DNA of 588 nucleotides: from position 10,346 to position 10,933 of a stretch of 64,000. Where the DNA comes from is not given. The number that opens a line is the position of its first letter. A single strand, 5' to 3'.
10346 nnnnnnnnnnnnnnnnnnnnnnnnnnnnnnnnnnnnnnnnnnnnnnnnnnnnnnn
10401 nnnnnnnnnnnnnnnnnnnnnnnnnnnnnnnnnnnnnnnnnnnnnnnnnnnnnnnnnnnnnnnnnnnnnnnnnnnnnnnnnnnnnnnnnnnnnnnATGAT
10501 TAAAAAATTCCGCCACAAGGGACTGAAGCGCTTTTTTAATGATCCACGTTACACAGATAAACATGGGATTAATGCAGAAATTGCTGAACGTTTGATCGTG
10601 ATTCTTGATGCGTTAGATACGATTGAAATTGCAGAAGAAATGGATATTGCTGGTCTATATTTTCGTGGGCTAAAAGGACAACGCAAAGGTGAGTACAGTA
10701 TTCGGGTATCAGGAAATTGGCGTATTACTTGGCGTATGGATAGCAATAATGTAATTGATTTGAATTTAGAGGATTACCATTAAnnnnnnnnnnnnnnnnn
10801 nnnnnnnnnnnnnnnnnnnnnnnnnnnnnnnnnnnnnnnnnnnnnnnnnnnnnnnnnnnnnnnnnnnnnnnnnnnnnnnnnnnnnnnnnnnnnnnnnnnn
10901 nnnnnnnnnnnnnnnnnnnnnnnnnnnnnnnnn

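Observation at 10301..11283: higBA toxin-antitoxin module inserted between amiB and mutL, bracketed by ~100-bp imperfect direct repeats that duplicate the mutL 5' end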

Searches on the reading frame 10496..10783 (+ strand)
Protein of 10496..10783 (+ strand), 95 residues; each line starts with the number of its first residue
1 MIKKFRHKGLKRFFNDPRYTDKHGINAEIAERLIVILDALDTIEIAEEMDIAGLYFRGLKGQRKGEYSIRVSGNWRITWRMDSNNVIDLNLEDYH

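Call 5: search_protein_families(library=pfam, proteins=[window:10496-10783:+], max_evalue=0.01)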
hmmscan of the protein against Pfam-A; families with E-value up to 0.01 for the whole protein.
window:10496-10783:+ (95 aa): 1 family
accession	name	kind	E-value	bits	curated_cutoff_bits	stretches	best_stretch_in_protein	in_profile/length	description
PF05015.19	HigB-like_toxin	-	5.2e-17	62.5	27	1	3-95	1-91/91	RelE-like toxin of type II toxin-antitoxin system HigB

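Call 8: find_homologous_proteins(query=window:10496-10783:+)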
Query window:10496-10783:+ (95 aa): 1847 proteins with E <= 0.001 among 1847 candidates; the best 120 are listed.
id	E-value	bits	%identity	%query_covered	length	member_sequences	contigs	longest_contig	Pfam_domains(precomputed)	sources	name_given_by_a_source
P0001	1.3e-57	210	100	100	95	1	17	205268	PF05015.19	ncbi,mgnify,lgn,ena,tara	mgnify:CR=1 FL=1|tara:strand:+ start:12754 stop:13041 length:288 start_codon:yes stop_codon:yes gene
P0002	2.4e-51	189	88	100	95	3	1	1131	PF05015.19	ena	-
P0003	1.6e-50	187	88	100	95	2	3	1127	PF05015.19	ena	-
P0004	4.1e-49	182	87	100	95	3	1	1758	PF05015.19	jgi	jgi:proteic killer suppression protein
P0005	4.9e-49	182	86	100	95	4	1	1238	PF05015.19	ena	-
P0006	7.0e-49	182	84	100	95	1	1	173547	PF05015.19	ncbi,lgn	-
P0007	9.3e-49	181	84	100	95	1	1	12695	PF05015.19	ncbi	-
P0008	1.1e-48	181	85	100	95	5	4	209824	PF05015.19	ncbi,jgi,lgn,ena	-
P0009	1.9e-48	180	84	100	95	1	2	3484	PF05015.19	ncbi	-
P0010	3.5e-48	179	83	100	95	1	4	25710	PF05015.19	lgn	-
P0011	9.4e-48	178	82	100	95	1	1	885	PF05015.19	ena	-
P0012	1.3e-47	178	80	100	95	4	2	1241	PF05015.19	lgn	-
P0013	1.4e-46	174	81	100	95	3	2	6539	PF05015.19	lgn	-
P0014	3.7e-46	173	79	100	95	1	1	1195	PF05015.19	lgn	-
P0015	8.0e-46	172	82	100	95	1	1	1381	PF05015.19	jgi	jgi:proteic killer suppression protein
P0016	1.3e-45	171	80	100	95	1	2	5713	PF05015.19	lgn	-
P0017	1.4e-45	171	79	100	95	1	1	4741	PF05015.19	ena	-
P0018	2.1e-45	170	80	100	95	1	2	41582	PF05015.19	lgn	-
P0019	3.9e-45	170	81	100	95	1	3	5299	PF05015.19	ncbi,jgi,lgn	ncbi:MAG: proteic killer suppression protein [Gammaproteobacteria bacterium]|jgi:proteic killer supp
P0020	1.1e-44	168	79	100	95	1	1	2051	PF05015.19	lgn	-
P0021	1.1e-44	168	78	100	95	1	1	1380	PF05015.19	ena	-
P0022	1.7e-44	168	78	100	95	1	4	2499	PF05015.19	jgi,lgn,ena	jgi:proteic killer suppression protein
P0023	2.5e-44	167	79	100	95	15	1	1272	PF05015.19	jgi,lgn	-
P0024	3.0e-44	167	78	100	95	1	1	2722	PF05015.19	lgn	-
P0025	3.4e-44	167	80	100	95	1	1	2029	PF05015.19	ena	-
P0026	5.3e-44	166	79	100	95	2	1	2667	PF05015.19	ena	-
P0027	5.9e-44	166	77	100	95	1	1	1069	PF05015.19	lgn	-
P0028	1.1e-43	165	79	100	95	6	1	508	PF05015.19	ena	-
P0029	1.7e-43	164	78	100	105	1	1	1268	PF05015.19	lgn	-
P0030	3.1e-43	163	79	100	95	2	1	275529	PF05015.19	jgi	jgi:toxin HigB-1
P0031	5.5e-43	163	78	100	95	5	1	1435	PF05015.19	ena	-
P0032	5.7e-43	163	79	100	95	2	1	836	PF05015.19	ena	-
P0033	7.7e-43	162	76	100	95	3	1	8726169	PF05015.19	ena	-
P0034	1.1e-42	162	78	100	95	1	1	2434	PF05015.19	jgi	jgi:proteic killer suppression protein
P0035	1.3e-42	162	78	100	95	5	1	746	PF05015.19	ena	-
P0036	2.5e-42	161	77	100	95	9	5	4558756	PF05015.19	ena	-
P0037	2.9e-42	160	76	100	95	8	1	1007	PF05015.19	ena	-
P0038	3.7e-42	160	75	100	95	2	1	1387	PF05015.19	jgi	jgi:proteic killer suppression protein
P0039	3.9e-42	160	76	100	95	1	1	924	PF05015.19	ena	-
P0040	4.2e-42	160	77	100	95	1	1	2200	PF05015.19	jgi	jgi:proteic killer suppression protein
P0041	8.7e-42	159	77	100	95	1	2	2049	PF05015.19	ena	-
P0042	1.1e-41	159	76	100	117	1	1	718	PF05015.19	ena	-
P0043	1.1e-41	159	73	100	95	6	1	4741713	PF05015.19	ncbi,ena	-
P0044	1.2e-41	158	76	100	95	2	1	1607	PF05015.19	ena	-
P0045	1.3e-41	158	76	100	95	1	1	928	PF05015.19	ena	-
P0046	1.5e-41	158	76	100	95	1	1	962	PF05015.19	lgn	-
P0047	1.8e-41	158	75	100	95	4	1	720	PF05015.19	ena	-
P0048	1.8e-41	158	77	100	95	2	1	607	PF05015.19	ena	-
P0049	2.1e-41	158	74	100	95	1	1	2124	PF05015.19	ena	-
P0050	2.7e-41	157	75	100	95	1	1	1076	PF05015.19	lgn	-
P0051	2.8e-41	157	73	100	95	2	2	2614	PF05015.19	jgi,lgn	jgi:proteic killer suppression protein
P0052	3.3e-41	157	75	100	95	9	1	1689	PF05015.19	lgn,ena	-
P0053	3.6e-41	157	74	100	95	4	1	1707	PF05015.19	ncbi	-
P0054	4.0e-41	157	77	100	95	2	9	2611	PF05015.19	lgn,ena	-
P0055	4.1e-41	157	72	100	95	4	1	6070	PF05015.19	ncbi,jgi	-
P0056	4.2e-41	157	75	100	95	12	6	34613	PF05015.19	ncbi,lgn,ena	-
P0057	4.2e-41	157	75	100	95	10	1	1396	PF05015.19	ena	-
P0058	7.5e-41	156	76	100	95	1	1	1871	PF05015.19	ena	-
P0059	7.7e-41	156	75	100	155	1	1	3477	PF05015.19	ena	-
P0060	1.0e-40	155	73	100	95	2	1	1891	PF05015.19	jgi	-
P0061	1.1e-40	155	75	100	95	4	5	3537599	PF05015.19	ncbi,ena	-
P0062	1.6e-40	155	75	100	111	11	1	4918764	PF05015.19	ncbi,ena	-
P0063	1.6e-40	155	74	100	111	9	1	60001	PF05015.19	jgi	-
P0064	2.2e-40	154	75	100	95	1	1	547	PF05015.19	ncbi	-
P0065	2.7e-40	154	73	100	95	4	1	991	PF05015.19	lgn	-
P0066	3.3e-40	154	73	100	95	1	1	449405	PF05015.19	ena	-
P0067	5.8e-40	153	75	100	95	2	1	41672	PF05015.19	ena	-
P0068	8.8e-40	152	75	100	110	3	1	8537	PF05015.19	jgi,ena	jgi:proteic killer suppression protein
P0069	1.0e-39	152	67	100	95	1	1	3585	PF05015.19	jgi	jgi:proteic killer suppression protein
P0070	1.0e-39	152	75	100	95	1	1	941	PF05015.19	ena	-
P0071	1.1e-39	152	74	100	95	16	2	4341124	PF05015.19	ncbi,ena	-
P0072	1.5e-39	152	72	100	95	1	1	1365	PF05015.19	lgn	-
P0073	2.3e-39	151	71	100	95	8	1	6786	PF05015.19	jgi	jgi:proteic killer suppression protein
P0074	2.7e-39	151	73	100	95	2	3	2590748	PF05015.19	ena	-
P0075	2.8e-39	151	72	100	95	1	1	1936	PF05015.19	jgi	jgi:toxin HigB-1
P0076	5.0e-39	150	73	100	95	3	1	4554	PF05015.19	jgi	jgi:proteic killer suppression protein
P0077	5.1e-39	150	73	100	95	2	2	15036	PF05015.19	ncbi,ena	-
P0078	9.8e-39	149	71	99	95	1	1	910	PF05015.19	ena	-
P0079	1.4e-38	149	72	100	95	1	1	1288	PF05015.19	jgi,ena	-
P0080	2.4e-38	148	71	100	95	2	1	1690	PF05015.19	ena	-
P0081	2.8e-38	148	66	100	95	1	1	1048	PF05015.19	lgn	-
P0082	5.4e-38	147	69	100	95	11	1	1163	PF05015.19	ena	-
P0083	6.5e-38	146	71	100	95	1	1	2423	PF05015.19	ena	-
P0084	6.9e-38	146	71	100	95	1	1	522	PF05015.19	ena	-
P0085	1.4e-37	145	69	100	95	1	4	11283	PF05015.19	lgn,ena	-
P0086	1.5e-37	145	68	100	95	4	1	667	PF05015.19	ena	-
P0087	2.3e-37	145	67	100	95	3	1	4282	PF05015.19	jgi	-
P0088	2.8e-37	144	68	100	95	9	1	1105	PF05015.19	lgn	-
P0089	7.0e-37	143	67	100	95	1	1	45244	PF05015.19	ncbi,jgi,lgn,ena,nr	ncbi:MAG: type II toxin-antitoxin system RelE/ParE family toxin [Gammaproteobacteria bacterium]|nr:t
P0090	1.1e-36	143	69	100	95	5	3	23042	PF05015.19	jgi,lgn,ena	-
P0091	1.1e-36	143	68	100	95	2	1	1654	PF05015.19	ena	-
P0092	3.1e-36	141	67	100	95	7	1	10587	PF05015.19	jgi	-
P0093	3.8e-36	141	67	100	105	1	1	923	PF05015.19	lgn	-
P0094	3.8e-36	141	74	91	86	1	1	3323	PF05015.19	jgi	-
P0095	5.1e-36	140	71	100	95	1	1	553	PF05015.19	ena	-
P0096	5.9e-36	140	73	91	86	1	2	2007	PF05015.19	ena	-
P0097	6.2e-36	140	69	100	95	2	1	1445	PF05015.19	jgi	jgi:toxin HigB-1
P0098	1.4e-35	139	67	100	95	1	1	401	PF05015.19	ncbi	-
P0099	1.9e-34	135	67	100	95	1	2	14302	PF05015.19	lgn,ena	-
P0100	2.3e-33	132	65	100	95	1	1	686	PF05015.19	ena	-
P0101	4.2e-33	131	76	84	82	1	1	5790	PF05015.19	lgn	-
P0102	4.5e-33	131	71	87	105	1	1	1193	PF05015.19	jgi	-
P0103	9.7e-33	130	63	100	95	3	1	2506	PF05015.19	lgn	-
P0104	7.6e-30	121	83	75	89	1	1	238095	PF05015.19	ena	-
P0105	1.4e-26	110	76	71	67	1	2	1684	PF05015.19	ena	-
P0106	1.4e-24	104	82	59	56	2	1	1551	PF05015.19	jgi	jgi:proteic killer suppression protein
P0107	2.8e-24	103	70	71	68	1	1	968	PF05015.19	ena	-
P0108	2.9e-24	103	55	100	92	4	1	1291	PF05015.19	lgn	-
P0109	3.3e-24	103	76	65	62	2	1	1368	PF05015.19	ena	-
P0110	4.5e-24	102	54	100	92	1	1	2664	PF05015.19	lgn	-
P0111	1.1e-23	101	54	100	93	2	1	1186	PF05015.19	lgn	-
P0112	1.6e-23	100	55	100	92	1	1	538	PF05015.19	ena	-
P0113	2.6e-23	100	55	100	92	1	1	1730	PF05015.19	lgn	-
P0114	2.7e-23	100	56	100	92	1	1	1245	PF05015.19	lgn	-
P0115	3.7e-23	99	66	71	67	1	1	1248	PF05015.19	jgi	jgi:proteic killer suppression protein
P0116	4.7e-23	99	54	100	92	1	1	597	PF05015.19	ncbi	-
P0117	6.1e-23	98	49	100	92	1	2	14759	PF05015.19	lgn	-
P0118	6.1e-23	98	54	100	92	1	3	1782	PF05015.19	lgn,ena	-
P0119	6.5e-23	98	51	100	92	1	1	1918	PF05015.19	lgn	-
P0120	6.7e-23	98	54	100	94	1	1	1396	PF05015.19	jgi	jgi:toxin HigB-1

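Call 12: find_encoding_contigs(protein=P0001, flank=3000, max_places=10)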
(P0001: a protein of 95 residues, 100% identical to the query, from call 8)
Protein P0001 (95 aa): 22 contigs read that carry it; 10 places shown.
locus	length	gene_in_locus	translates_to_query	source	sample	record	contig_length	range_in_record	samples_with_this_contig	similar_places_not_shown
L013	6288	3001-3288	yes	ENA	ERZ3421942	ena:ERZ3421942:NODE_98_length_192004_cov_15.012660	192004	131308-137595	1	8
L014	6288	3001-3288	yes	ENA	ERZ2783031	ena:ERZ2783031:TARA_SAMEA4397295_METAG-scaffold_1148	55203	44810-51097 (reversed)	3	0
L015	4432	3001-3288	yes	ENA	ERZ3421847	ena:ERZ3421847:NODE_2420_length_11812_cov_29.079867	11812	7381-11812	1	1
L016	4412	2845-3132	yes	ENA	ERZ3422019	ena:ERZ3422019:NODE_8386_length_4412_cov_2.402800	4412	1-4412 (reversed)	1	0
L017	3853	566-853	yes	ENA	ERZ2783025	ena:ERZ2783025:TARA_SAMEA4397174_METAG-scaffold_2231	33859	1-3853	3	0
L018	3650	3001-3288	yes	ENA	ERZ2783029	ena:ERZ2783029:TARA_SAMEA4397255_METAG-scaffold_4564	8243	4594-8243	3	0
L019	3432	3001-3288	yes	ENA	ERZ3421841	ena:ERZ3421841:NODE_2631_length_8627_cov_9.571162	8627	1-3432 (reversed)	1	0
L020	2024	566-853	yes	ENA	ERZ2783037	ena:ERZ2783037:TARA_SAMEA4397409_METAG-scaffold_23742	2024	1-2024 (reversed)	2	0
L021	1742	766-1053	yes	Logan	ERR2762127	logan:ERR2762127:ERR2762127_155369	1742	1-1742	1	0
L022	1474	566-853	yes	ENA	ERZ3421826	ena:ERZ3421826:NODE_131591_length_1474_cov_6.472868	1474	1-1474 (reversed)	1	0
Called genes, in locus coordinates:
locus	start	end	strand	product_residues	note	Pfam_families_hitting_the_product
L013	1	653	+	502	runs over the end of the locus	PF03853:YjeF_N, PF01256:Carb_kinase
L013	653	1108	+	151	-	PF02367:TsaE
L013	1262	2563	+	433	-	PF11741:AMIN, PF01520:Amidase_3, PF01476:LysM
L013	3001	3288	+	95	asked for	PF05015:HigB-like_toxin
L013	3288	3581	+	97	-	PF01381:HTH_3 (weak)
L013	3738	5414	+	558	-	PF02518:HATPase_c, PF13589:HATPase_c_3, PF01119:DNA_mis_repair, PF08676:MutL_C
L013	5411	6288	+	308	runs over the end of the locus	PF01745:IPT (faint), PF01715:IPPT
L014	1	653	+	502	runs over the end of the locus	PF03853:YjeF_N, PF01256:Carb_kinase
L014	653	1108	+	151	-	PF02367:TsaE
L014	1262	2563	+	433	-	PF11741:AMIN, PF01520:Amidase_3, PF01476:LysM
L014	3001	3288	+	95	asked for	PF05015:HigB-like_toxin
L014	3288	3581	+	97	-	PF01381:HTH_3 (weak)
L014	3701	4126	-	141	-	-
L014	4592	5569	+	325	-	PF01119:DNA_mis_repair, PF08676:MutL_C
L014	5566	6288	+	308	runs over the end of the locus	PF01745:IPT (faint), PF01715:IPPT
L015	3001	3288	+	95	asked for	PF05015:HigB-like_toxin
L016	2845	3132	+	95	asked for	PF05015:HigB-like_toxin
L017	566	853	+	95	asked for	PF05015:HigB-like_toxin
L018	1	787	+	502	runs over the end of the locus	PF03853:YjeF_N, PF01256:Carb_kinase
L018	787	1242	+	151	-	PF02367:TsaE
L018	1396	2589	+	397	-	-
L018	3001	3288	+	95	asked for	PF05015:HigB-like_toxin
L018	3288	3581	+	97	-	PF01381:HTH_3 (weak)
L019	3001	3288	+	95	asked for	PF05015:HigB-like_toxin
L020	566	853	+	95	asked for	PF05015:HigB-like_toxin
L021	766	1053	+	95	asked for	PF05015:HigB-like_toxin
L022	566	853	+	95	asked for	PF05015:HigB-like_toxin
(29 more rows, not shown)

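Call 13: find_encoding_contigs(protein=P0008, flank=3000, max_places=6)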
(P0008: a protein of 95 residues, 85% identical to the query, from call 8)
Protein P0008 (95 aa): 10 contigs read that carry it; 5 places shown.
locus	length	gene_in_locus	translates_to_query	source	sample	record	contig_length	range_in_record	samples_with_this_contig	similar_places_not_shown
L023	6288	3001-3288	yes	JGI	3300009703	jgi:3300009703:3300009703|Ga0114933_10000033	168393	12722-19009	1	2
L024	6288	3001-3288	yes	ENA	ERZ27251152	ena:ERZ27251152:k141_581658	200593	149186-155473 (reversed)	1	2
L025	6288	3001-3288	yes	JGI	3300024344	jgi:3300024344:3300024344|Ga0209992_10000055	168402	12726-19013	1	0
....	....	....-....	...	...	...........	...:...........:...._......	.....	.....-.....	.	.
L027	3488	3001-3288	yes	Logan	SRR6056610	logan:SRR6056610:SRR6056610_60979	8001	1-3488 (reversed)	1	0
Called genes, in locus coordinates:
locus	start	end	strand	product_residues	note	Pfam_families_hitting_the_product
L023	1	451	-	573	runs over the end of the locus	PF04348:LppC, PF28559:TPR_SusR (faint), PF13458:Peripla_BP_6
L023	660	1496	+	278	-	PF00590:TP_methylase, PF23016:RsmI_C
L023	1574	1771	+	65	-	-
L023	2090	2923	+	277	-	PF03193:RsgA_GTPase, PF04548:AIG1 (faint), PF00009:GTP_EFTU (faint), PF02421:FeoB_N (faint), PF00005:ABC_tran (weak), PF01926:MMR_HSR1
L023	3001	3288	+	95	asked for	PF05015:HigB-like_toxin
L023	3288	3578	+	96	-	PF01381:HTH_3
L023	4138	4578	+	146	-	PF11071:Nuc_deoxyri_tr3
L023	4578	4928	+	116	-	PF08238:Sel1 (weak)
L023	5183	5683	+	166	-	PF02381:MraZ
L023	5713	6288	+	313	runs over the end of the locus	PF01795:Methyltransf_5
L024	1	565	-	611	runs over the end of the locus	PF04348:LppC, PF28559:TPR_SusR (faint), PF13458:Peripla_BP_6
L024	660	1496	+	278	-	PF00590:TP_methylase, PF23016:RsmI_C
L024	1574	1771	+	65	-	-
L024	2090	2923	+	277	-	PF03193:RsgA_GTPase, PF04548:AIG1 (faint), PF00009:GTP_EFTU (faint), PF02421:FeoB_N (faint), PF00005:ABC_tran (weak), PF01926:MMR_HSR1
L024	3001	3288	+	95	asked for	PF05015:HigB-like_toxin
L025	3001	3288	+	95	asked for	PF05015:HigB-like_toxin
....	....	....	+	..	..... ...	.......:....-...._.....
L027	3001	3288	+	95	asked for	PF05015:HigB-like_toxin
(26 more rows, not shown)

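Call 14: find_encoding_contigs(protein=P0006, flank=3000, max_places=4)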
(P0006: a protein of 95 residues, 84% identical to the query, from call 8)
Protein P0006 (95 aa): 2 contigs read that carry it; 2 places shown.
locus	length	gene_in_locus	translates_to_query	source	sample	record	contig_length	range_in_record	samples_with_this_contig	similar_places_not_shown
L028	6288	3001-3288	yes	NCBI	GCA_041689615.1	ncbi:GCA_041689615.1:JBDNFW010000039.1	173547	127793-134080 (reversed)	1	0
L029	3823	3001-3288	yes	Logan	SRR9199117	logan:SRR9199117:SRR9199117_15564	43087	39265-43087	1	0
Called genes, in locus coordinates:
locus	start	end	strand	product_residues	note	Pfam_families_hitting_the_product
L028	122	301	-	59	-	-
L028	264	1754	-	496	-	PF00069:Pkinase, PF07714:PK_Tyr_Ser-Thr, PF03109:ABC1 (weak), PF08668:HDOD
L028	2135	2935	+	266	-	PF03193:RsgA_GTPase, PF00009:GTP_EFTU (faint), PF02421:FeoB_N (faint), PF00005:ABC_tran (weak), PF01926:MMR_HSR1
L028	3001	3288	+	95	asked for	PF05015:HigB-like_toxin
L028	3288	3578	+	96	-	PF01381:HTH_3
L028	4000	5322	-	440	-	PF21088:MS_channel_1st (weak), PF00924:MS_channel_2nd, PF21082:MS_channel_3rd (weak)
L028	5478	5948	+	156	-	PF11071:Nuc_deoxyri_tr3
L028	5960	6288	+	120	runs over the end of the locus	PF08238:Sel1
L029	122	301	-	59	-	-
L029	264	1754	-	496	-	PF00069:Pkinase, PF07714:PK_Tyr_Ser-Thr, PF03109:ABC1 (weak), PF08668:HDOD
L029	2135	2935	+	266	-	PF03193:RsgA_GTPase, PF00009:GTP_EFTU (faint), PF02421:FeoB_N (faint), PF00005:ABC_tran (weak), PF01926:MMR_HSR1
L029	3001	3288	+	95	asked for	PF05015:HigB-like_toxin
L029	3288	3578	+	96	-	PF01381:HTH_3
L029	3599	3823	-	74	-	?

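Call 31: find_encoding_contigs(protein=P0004, flank=3000, max_places=4)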
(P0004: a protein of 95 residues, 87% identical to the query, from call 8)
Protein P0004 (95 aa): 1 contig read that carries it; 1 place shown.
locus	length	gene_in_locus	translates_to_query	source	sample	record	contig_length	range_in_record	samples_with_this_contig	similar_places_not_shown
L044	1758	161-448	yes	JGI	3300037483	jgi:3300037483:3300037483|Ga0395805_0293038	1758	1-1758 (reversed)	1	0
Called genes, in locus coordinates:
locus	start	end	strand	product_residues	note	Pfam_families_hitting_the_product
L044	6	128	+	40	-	-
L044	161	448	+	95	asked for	PF05015:HigB-like_toxin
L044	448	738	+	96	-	PF01381:HTH_3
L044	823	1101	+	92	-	PF05015:HigB-like_toxin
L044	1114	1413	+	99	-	PF01381:HTH_3 (weak)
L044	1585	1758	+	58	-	?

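Call 32: find_encoding_contigs(protein=P0002, flank=3000, max_places=4)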
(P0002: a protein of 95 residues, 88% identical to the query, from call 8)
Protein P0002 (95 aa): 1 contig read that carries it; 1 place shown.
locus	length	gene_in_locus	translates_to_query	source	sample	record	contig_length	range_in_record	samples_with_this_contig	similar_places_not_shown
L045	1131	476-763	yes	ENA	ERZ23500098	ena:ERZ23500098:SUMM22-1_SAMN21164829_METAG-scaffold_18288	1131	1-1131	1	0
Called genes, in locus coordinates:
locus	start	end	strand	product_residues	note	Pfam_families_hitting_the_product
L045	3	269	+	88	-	?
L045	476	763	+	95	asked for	PF05015:HigB-like_toxin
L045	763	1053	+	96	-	PF01381:HTH_3 (weak)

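Call 41: find_encoding_contigs(protein=P0007, flank=3000, max_places=3)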
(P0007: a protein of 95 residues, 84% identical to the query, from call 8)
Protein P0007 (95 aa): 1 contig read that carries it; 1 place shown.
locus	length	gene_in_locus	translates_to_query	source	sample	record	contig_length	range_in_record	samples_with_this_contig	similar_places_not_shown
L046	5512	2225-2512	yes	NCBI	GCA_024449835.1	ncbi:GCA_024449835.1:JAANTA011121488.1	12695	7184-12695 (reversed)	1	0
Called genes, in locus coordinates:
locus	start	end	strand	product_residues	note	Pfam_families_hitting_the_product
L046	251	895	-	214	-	PF07589:PEP_exosort_dom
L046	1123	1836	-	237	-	PF07589:PEP_exosort_dom (weak)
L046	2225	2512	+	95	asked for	PF05015:HigB-like_toxin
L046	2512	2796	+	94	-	PF01381:HTH_3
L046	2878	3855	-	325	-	PF00027:cNMP_binding, PF00990:GGDEF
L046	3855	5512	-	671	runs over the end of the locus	PF11992:TgpA_N, PF01841:Transglut_core, PF13559:DUF4129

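Call 42: find_encoding_contigs(protein=P0010, flank=3000, max_places=4)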
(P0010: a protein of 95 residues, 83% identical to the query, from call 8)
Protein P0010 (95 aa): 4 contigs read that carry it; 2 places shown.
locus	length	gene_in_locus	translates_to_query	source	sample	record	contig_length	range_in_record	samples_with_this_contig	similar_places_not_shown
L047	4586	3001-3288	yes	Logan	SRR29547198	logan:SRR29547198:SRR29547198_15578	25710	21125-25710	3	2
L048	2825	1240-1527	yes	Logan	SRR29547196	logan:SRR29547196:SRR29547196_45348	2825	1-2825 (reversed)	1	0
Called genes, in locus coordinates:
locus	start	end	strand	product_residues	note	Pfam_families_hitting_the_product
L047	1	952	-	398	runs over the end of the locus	PF06722:EryCIII-like_C (weak)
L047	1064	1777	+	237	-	PF00685:Sulfotransfer_1 (weak), PF09037:Sulphotransf (weak), PF13469:Sulfotransfer_3 (weak)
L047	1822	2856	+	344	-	PF01551:Peptidase_M23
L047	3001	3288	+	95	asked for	PF05015:HigB-like_toxin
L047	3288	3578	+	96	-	PF01381:HTH_3 (weak)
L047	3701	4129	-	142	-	PF15970:HicB-like_2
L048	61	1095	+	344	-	PF01551:Peptidase_M23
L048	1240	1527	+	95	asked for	PF05015:HigB-like_toxin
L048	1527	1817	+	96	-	PF01381:HTH_3 (weak)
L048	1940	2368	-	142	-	PF15970:HicB-like_2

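Call 50: find_related_loci(query=window:10496-10783:+, collection=viral_contigs, flank=3000)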
Query window:10496-10783:+ (95 aa) in viral_contigs; peptide patterns used: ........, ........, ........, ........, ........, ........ (x = any residue, [..] = any of these).
8 stretches matched a pattern, but none encodes a relative of the query by tblastn (E <= 1e-3).

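Call 52: find_related_loci(query=A3, collection=viral_contigs, flank=3000)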
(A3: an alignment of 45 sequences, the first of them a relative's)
Query A3 (95 aa) in viral_contigs; peptide patterns used: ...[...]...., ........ (x = any residue, [..] = any of these).
18 stretches matched a pattern, but none encodes a relative of the query by tblastn (E <= 1e-3).
